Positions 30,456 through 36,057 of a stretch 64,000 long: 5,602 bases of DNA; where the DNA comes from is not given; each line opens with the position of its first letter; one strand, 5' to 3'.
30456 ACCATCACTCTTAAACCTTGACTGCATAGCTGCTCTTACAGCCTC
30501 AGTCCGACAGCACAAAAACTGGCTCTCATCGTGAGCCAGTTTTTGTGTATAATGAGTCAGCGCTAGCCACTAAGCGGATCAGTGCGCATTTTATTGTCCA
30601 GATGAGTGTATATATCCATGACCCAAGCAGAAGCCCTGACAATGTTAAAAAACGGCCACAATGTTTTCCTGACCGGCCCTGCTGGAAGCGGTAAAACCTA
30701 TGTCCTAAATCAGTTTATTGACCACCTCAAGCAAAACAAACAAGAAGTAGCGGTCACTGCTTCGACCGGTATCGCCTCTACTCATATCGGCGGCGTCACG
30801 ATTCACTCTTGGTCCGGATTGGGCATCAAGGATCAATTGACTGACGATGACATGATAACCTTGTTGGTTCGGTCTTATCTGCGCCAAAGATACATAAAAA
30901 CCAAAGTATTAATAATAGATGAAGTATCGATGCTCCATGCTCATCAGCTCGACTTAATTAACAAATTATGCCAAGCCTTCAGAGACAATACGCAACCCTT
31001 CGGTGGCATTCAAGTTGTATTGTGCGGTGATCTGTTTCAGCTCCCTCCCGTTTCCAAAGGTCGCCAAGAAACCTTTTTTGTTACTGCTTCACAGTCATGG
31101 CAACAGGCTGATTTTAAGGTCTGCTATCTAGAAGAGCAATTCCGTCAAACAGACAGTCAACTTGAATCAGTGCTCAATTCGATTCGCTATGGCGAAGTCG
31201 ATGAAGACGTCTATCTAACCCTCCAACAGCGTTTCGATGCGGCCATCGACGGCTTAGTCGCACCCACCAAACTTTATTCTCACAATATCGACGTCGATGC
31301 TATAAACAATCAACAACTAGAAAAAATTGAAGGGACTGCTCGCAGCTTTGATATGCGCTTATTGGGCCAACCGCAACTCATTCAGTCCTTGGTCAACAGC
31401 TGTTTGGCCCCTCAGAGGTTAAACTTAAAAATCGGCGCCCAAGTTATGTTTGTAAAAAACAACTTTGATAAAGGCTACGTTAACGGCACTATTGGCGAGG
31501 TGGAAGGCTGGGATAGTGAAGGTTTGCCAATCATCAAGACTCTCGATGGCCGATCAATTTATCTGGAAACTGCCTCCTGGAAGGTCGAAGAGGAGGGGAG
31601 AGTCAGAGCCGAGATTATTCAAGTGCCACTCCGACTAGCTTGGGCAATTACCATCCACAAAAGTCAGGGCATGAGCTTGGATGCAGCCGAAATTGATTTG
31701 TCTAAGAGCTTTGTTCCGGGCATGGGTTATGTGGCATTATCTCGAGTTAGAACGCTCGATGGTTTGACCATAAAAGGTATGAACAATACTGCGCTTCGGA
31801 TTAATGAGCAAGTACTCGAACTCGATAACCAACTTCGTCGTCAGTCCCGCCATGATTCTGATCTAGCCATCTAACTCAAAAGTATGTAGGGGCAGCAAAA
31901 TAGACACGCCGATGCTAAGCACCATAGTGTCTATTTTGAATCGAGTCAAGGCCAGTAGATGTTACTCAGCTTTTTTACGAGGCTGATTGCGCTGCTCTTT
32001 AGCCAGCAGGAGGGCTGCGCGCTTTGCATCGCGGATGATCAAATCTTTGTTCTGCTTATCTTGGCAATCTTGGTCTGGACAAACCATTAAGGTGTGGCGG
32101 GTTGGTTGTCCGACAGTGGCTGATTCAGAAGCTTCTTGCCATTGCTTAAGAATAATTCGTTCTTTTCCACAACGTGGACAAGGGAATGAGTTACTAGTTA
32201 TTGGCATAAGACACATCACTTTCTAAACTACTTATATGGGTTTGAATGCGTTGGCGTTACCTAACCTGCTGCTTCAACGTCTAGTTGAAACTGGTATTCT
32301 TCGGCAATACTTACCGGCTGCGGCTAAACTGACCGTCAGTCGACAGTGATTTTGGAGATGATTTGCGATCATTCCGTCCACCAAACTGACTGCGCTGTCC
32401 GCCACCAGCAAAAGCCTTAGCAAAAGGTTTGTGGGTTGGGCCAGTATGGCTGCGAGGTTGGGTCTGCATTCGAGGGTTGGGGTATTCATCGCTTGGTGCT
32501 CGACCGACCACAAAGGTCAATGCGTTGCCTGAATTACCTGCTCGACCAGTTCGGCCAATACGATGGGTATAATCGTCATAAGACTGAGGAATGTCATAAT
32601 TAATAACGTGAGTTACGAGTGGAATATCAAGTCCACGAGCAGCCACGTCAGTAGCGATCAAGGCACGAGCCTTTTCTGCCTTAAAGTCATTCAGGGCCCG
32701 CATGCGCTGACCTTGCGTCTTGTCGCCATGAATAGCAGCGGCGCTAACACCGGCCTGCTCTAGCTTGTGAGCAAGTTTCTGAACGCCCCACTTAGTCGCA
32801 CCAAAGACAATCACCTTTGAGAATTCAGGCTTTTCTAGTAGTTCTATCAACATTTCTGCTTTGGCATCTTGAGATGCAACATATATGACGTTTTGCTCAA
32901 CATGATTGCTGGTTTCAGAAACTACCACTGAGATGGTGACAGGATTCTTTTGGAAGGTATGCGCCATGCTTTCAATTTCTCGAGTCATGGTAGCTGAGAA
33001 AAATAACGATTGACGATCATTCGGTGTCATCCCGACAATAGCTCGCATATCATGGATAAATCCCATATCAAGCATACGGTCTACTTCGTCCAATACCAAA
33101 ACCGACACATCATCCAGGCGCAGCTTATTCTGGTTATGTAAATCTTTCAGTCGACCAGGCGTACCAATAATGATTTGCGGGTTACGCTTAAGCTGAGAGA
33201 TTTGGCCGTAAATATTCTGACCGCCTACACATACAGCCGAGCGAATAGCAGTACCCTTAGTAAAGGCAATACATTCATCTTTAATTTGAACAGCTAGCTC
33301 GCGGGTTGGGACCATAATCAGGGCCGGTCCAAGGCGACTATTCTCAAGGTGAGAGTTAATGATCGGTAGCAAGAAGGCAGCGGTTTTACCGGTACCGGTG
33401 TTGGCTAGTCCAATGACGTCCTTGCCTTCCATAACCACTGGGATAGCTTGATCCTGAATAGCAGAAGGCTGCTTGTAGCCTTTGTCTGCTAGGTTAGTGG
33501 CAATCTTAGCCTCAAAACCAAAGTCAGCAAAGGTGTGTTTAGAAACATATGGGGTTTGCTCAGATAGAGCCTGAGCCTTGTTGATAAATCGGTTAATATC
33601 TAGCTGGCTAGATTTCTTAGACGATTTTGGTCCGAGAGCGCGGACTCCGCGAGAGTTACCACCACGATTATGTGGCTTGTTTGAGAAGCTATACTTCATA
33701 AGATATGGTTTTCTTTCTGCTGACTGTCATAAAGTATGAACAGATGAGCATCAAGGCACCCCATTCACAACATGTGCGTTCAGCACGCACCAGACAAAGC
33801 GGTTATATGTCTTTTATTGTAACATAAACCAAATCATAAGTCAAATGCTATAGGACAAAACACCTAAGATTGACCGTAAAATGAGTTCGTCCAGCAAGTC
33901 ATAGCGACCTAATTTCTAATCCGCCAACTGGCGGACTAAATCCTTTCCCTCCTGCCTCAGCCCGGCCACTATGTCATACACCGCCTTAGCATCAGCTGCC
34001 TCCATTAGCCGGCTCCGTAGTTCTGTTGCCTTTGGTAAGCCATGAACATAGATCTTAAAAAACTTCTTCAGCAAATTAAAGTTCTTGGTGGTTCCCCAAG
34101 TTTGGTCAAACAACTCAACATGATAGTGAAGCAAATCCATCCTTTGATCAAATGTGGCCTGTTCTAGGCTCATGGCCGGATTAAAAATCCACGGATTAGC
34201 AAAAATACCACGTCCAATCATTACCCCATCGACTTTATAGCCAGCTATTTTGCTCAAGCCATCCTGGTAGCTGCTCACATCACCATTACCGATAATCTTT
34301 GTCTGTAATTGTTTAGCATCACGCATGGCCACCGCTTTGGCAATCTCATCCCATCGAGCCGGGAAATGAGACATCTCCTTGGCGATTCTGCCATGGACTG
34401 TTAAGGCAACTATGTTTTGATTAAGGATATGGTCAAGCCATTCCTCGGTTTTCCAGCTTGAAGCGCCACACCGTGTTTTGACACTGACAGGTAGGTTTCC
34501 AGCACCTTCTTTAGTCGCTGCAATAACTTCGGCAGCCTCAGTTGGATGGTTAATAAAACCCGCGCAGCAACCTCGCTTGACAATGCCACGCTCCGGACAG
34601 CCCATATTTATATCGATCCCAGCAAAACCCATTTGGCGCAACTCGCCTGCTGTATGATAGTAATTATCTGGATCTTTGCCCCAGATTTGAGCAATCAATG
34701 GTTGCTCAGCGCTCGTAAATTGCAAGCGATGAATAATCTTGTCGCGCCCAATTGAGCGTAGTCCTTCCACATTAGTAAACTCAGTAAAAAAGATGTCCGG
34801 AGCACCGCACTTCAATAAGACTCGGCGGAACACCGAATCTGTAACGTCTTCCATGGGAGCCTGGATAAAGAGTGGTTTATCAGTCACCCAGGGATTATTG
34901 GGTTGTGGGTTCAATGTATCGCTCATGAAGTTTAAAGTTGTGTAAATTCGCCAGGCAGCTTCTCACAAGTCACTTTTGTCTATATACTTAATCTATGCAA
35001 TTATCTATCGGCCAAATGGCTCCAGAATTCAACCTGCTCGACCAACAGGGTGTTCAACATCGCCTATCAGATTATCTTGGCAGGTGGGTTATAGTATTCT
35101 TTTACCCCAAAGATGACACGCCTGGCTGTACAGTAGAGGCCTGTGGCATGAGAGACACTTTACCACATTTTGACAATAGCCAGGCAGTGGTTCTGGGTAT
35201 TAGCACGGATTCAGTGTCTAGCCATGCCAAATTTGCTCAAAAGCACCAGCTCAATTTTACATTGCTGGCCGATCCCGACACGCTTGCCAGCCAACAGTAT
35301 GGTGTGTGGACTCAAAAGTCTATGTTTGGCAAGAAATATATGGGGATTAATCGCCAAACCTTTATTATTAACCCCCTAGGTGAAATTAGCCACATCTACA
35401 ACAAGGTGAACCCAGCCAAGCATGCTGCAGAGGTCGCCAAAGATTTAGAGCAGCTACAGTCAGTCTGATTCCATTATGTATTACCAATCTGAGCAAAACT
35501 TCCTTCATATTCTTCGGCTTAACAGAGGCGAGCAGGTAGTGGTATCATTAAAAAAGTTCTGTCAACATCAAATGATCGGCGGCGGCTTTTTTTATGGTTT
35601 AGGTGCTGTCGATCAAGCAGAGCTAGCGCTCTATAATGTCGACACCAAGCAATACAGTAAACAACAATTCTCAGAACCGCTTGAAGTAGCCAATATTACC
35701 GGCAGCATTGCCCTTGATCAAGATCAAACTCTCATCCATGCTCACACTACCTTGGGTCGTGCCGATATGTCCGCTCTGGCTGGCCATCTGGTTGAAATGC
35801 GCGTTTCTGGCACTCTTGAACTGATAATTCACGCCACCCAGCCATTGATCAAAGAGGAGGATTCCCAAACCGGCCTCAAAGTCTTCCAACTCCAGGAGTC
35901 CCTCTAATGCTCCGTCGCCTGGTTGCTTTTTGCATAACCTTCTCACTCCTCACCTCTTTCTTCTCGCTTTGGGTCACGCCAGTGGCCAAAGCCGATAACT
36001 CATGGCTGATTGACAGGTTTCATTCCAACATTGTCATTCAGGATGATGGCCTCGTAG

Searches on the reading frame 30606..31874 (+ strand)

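Call 63: search_protein_families(library=pfam, proteins=[window:30606-31874:+], max_evalue=0.001)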
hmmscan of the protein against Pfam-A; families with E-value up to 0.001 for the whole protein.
window:30606-31874:+ (422 aa): 21 families
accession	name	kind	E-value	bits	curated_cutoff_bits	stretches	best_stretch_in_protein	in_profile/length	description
PF05970.20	PIF1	-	4e-42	144.7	25.9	1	12-187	17-195/223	PIF1-like helicase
PF13604.12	AAA_30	-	1.3e-18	67.9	27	1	6-204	5-179/191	AAA domain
PF13245.12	AAA_19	-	1.9e-16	60.9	25.1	1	7-150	1-133/134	AAA domain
PF13401.12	AAA_22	-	2e-10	41.5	27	1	19-142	7-123/130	AAA domain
PF21530.3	Pif1_2B_dom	-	6.2e-09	35.9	23.9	1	259-299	3-44/47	DNA helicase Pif1, 2B domain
PF07728.20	AAA_5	-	5.4e-06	26.9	22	1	19-121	1-89/139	AAA domain (dynein-related subfamily)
PF00270.35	DEAD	-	8.8e-06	26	26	1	6-54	3-54/167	DEAD/DEAH box helicase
PF01637.24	ATPase_2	-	1.2e-05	25.7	33.2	1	16-130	19-144/225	ATPase domain predominantly from Archaea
PF02562.22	PhoH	-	1.9e-05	24.7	27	0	4-43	6-46/205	PhoH-like protein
PF13191.12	AAA_16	-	2.3e-05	25.4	32.6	1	17-50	24-55/167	AAA ATPase domain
PF18335.7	SH3_13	-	6.7e-05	23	41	1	274-305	26-57/65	ATP-dependent RecD-like DNA helicase SH3 domain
PF09848.15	SLFN-g3_helicase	-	7.7e-05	22.6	24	1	19-210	3-191/354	Schlafen group 3, DNA/RNA helicase domain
PF13173.12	AAA_14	-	7.9e-05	23.1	27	1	19-112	4-76/129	AAA domain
PF01443.25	Viral_helicase1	-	0.0001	22.6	21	0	23-120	4-82/228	Viral superfamily 1 RNA helicase core domain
PF12775.13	AAA_7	-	0.0001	22.3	25.8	1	12-50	28-67/181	P-loop containing dynein motor region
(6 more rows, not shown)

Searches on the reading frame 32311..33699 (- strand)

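Call 63: search_protein_families(library=pfam, proteins=[window:32311-33699:-], max_evalue=0.001)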
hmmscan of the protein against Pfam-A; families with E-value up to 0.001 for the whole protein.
window:32311-33699:- (462 aa): 4 families
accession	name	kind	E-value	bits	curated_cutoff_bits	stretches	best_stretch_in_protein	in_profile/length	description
PF00270.35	DEAD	-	9.2e-48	162.6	26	1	80-244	2-166/167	DEAD/DEAH box helicase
PF00271.37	Helicase_C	-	1.7e-31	109.2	23.5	1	280-388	2-110/110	Helicase conserved C-terminal domain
PF04851.21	ResIII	-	2.6e-08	34.4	22.5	1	98-239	29-163/164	Type III restriction enzyme, res subunit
PF16203.11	ERCC3_RAD25_C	-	4.8e-07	29.8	27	1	280-390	48-154/248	ERCC3/RAD25/XPB C-terminal helicase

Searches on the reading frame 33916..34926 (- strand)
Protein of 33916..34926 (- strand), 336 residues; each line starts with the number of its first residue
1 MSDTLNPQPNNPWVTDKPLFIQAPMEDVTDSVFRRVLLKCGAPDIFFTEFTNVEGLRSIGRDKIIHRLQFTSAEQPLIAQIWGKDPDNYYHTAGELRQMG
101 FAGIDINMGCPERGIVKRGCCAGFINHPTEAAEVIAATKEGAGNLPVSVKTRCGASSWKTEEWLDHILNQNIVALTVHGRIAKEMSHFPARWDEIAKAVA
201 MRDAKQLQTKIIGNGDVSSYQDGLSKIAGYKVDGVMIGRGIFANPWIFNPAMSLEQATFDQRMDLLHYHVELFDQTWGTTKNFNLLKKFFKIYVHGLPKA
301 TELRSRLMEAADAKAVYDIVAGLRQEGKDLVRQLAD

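Call 63: search_protein_families(library=pfam, proteins=[window:33916-34926:-], max_evalue=0.001)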
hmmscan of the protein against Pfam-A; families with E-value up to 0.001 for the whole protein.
window:33916-34926:- (336 aa): 1 family
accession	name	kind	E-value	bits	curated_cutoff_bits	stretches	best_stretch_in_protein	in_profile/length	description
PF01207.24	Dus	-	3.3e-44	151.7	20.4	1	22-314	2-296/311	Dihydrouridine synthase (Dus)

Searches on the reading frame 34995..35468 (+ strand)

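Call 63: search_protein_families(library=pfam, proteins=[window:34995-35468:+], max_evalue=0.001)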
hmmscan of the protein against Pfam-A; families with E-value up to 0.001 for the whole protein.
window:34995-35468:+ (157 aa): 2 families
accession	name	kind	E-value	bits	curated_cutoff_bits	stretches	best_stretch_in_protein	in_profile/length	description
PF00578.27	AhpC-TSA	-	9.7e-41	139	26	1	5-133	1-123/124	AhpC/TSA family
PF08534.16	Redoxin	-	8.8e-17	61.7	26.6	1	6-145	3-142/148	Redoxin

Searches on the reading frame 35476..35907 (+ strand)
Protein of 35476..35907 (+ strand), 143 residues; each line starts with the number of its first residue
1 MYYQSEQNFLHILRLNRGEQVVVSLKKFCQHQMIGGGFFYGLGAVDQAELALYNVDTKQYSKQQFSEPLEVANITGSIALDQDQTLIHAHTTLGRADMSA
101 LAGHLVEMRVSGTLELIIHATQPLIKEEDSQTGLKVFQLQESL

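Call 63: search_protein_families(library=pfam, proteins=[window:35476-35907:+], max_evalue=0.001)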
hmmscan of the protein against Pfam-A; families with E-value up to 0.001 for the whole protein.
window:35476-35907:+ (143 aa): 1 family
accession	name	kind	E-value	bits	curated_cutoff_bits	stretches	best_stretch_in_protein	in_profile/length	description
PF03479.20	PCC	-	2.1e-27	96.2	25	1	11-119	3-113/117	Plants and Prokaryotes Conserved (PCC) domain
